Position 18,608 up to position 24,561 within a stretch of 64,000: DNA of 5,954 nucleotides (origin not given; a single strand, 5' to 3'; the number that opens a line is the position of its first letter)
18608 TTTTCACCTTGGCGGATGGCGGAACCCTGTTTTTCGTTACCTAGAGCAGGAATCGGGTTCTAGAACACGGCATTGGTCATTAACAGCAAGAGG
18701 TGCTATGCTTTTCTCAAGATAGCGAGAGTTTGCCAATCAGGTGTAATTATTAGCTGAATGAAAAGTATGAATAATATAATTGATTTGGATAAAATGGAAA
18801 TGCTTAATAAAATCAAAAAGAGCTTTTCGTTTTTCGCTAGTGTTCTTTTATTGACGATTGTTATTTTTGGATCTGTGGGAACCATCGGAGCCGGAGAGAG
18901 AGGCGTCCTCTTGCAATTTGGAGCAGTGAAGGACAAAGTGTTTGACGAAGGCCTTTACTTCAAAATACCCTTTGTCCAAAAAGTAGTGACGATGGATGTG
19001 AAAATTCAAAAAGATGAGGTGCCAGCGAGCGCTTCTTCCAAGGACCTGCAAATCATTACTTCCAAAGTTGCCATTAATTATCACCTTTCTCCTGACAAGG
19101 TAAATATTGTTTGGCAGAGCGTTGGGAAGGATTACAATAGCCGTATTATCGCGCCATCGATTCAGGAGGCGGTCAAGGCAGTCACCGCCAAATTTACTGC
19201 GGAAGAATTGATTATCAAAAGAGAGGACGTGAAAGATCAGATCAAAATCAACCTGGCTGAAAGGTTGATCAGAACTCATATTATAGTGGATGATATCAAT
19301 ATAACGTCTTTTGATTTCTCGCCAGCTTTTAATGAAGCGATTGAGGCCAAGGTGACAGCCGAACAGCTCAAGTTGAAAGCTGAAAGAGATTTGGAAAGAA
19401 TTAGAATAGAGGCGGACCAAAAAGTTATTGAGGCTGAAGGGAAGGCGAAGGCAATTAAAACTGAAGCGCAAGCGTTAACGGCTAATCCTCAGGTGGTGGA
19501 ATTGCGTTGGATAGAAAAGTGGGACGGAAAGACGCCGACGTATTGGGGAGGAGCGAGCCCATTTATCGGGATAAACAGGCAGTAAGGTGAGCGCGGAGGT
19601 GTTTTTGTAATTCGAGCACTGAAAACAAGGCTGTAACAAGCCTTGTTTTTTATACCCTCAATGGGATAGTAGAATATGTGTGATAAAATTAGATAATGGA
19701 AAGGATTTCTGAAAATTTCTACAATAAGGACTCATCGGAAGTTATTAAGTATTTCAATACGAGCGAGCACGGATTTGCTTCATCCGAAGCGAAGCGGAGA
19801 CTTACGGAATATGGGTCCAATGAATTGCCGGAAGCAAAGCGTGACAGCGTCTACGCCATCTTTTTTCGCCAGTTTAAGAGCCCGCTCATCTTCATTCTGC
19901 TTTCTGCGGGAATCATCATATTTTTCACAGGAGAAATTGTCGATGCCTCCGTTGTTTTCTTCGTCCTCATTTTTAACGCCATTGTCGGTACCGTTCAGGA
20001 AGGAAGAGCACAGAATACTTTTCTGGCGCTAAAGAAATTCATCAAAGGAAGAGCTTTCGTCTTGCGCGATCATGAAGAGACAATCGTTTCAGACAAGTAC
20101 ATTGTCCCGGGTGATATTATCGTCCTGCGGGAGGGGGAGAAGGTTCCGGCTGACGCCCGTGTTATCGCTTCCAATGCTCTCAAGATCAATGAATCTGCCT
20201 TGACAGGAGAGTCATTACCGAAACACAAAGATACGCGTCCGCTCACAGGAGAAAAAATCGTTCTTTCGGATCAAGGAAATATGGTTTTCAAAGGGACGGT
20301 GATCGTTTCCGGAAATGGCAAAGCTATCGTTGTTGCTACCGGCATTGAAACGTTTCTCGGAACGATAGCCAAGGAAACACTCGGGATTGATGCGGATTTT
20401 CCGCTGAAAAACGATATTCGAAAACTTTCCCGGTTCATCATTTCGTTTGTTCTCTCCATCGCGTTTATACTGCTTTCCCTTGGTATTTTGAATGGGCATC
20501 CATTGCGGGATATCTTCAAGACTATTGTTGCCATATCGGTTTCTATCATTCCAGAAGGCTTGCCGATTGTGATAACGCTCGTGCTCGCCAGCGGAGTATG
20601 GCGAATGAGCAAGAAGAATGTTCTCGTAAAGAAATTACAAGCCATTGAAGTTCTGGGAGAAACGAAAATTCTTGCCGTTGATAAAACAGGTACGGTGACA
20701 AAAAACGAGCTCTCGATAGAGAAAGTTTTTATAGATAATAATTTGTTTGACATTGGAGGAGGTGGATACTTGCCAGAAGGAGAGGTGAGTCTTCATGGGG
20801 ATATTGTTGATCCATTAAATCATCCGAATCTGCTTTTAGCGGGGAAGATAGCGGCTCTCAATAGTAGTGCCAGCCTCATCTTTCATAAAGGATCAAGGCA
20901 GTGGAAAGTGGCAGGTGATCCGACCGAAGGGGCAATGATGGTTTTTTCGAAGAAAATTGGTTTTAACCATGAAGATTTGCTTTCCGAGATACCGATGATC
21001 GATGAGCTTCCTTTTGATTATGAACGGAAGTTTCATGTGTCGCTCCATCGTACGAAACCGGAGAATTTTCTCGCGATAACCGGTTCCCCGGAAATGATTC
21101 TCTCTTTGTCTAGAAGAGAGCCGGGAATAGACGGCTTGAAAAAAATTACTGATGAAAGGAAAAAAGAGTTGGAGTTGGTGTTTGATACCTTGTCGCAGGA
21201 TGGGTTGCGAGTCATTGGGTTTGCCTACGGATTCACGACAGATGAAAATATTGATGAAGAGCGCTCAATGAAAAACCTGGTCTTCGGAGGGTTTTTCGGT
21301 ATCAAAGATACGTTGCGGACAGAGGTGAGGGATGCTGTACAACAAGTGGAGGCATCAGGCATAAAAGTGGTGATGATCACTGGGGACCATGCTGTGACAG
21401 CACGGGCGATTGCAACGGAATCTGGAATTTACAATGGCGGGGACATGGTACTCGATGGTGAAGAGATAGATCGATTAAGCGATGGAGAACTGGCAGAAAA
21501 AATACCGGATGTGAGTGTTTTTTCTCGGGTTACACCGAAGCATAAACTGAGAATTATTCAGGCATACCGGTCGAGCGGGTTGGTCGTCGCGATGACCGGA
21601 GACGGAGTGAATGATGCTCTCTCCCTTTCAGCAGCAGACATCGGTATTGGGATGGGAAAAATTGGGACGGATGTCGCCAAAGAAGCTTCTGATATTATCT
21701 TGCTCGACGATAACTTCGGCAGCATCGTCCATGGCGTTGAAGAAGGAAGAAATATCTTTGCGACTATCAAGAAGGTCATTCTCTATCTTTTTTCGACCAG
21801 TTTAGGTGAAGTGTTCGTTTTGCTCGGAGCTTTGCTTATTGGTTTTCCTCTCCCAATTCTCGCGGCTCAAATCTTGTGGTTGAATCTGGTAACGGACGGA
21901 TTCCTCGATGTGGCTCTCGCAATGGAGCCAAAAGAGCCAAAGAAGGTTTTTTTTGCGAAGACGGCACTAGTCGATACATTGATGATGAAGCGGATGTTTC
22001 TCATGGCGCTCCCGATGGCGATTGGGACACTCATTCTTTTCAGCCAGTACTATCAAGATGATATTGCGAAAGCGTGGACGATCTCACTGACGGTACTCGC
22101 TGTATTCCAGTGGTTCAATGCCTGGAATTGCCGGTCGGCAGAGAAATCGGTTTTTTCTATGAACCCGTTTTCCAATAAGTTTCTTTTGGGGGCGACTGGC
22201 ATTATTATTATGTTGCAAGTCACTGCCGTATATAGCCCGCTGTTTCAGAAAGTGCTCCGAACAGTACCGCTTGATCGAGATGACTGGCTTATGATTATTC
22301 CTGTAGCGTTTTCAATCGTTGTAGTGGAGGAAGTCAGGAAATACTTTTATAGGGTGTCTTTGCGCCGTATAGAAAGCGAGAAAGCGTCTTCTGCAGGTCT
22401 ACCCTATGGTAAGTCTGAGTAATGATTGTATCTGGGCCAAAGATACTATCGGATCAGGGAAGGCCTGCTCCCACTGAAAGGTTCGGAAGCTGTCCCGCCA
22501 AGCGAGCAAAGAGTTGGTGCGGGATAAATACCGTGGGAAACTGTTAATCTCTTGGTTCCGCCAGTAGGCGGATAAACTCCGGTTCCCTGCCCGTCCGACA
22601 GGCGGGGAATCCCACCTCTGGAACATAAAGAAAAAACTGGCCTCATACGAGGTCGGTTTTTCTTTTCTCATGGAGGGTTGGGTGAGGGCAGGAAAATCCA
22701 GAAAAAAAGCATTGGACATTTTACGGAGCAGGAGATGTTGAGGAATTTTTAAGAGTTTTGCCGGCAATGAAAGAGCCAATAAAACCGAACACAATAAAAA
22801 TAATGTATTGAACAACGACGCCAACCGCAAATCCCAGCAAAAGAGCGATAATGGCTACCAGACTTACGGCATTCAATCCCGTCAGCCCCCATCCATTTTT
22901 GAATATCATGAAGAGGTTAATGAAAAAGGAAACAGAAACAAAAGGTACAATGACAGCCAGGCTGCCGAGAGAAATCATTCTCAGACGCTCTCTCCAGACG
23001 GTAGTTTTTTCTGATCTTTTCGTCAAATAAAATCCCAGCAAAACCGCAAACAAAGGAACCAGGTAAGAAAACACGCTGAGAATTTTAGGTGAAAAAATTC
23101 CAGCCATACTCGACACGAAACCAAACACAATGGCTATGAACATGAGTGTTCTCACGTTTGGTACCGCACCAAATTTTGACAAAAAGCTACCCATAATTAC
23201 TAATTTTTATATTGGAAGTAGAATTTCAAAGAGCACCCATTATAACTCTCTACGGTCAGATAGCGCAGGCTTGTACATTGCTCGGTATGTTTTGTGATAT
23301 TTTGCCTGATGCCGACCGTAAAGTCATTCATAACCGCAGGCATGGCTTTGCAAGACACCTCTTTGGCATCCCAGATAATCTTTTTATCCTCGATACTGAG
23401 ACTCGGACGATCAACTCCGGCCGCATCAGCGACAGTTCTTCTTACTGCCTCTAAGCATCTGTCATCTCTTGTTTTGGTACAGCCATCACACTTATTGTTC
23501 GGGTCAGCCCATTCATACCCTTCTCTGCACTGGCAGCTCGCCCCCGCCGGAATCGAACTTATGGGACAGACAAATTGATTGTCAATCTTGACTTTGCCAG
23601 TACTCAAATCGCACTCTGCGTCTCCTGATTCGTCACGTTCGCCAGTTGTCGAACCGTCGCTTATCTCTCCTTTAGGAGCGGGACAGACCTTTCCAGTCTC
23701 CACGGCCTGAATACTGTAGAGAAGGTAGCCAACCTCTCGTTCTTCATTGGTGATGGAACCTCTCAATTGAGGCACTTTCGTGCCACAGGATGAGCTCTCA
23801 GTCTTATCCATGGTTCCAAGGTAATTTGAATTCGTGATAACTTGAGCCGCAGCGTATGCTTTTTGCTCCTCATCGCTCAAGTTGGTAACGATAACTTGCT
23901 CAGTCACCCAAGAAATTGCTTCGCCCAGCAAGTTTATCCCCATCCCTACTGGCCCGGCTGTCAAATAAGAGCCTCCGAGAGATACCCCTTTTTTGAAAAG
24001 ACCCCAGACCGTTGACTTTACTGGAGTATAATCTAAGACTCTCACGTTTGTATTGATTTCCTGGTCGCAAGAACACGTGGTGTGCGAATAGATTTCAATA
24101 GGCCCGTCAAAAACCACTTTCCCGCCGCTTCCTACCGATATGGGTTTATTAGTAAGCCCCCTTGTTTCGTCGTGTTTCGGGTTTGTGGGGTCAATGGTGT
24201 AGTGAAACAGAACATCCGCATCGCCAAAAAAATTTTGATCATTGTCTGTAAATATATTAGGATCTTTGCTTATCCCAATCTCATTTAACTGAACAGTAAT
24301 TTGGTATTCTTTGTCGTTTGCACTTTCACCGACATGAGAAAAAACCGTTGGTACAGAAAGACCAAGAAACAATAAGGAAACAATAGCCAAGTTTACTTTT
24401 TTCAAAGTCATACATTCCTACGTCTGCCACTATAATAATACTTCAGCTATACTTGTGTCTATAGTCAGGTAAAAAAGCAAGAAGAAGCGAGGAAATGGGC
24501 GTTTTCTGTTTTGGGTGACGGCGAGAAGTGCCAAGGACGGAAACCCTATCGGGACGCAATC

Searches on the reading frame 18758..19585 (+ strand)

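Call 42: search_protein_families(library=pfam, proteins=[window:18758-19585:+], max_evalue=0.01)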
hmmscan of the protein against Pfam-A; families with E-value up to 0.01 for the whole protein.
window:18758-19585:+ (275 aa): 1 family
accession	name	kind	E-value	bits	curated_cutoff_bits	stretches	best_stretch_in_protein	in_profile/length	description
PF01145.31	Band_7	-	6.2e-36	124.5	23.6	1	42-221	2-167/176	SPFH domain / Band 7 family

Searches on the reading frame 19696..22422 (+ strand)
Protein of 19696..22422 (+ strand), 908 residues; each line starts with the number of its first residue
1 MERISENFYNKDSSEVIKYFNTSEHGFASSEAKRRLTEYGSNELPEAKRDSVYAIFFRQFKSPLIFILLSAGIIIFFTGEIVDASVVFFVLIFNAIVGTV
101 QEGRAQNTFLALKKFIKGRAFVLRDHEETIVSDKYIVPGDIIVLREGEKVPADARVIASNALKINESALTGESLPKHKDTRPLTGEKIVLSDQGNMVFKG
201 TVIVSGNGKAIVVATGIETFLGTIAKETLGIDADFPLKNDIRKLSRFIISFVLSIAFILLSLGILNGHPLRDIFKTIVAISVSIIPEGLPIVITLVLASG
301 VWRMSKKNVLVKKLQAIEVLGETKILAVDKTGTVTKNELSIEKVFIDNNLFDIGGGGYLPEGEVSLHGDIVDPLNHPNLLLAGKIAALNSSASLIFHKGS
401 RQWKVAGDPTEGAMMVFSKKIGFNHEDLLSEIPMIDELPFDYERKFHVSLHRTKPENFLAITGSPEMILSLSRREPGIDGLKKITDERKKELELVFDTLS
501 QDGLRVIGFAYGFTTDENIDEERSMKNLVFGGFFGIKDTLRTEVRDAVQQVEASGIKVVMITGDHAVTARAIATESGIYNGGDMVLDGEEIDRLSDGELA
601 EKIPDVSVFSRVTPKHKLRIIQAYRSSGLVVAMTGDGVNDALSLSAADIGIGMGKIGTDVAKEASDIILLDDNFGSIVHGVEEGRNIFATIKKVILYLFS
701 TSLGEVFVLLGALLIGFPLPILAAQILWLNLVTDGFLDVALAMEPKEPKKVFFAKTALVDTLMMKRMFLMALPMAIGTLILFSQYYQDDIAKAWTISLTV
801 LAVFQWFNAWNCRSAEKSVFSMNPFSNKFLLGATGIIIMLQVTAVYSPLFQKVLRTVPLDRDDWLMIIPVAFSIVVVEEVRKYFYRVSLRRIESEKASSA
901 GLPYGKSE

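Call 42: search_protein_families(library=pfam, proteins=[window:19696-22422:+], max_evalue=0.01)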
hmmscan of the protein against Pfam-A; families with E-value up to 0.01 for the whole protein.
window:19696-22422:+ (908 aa): 6 families
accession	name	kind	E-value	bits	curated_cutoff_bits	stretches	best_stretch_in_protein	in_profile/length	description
PF00122.25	E1-E2_ATPase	-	2.8e-47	161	28.1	1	117-307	4-181/181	E1-E2 ATPase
PF00689.26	Cation_ATPase_C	-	2.3e-41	141.9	27.3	1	718-884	1-175/175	Cation transporting ATPase, C-terminus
PF00690.31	Cation_ATPase_N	-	8.4e-19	67.4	20.4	1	9-74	2-68/69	Cation transporter/ATPase, N-terminus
PF00702.32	Hydrolase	-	2.1e-14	54.8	26.4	1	531-648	88-191/191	haloacid dehalogenase-like hydrolase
PF13246.12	Cation_ATPase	-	2.7e-14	53.4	21.7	1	389-472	3-88/91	Cation transport ATPase (P-type)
PF08282.18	Hydrolase_3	-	0.0046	17.2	20.9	0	629-679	204-253/255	haloacid dehalogenase-like hydrolase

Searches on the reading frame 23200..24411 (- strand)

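Call 42: search_protein_families(library=pfam, proteins=[window:23200-24411:-], max_evalue=0.01)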
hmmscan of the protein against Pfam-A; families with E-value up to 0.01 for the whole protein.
window:23200-24411:- (403 aa): 1 family
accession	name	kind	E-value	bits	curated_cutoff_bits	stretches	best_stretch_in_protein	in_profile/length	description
PF14670.12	FXa_inhibition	-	0.006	17.2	33.4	0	288-308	16-36/36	Coagulation Factor Xa inhibitory site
